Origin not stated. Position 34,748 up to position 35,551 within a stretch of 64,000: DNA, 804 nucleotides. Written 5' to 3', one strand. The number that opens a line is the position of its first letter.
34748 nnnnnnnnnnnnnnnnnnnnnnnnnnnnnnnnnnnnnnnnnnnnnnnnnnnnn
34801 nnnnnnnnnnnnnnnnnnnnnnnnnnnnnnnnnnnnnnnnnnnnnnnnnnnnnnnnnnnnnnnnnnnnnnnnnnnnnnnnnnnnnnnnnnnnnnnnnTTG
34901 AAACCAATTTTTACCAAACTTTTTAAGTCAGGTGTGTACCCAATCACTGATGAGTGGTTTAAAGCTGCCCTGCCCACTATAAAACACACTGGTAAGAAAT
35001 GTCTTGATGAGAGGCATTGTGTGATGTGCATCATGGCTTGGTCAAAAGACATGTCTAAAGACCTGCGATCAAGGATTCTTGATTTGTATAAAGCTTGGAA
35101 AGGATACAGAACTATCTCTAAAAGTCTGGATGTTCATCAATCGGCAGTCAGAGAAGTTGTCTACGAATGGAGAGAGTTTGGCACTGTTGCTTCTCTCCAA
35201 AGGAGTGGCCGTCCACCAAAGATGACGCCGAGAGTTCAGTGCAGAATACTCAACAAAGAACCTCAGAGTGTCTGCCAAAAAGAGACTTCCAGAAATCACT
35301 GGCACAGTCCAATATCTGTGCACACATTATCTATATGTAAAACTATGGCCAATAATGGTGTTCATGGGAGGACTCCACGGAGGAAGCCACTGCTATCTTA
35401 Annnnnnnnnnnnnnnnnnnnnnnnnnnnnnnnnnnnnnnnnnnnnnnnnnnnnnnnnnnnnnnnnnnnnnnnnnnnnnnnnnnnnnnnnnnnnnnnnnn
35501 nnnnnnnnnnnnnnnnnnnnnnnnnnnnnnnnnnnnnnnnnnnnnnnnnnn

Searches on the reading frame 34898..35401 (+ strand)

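Call 55: search_protein_families(library=pfam, proteins=[window:34898-35401:+], max_evalue=0.001)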
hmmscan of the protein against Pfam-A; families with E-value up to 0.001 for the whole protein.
window:34898-35401:+ (167 aa): 1 family
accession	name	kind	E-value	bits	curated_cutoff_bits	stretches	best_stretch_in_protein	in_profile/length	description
PF25787.1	HTH_SB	-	1.1e-13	51.1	43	1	46-97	1-52/53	Sleeping Beauty transposase HTH domain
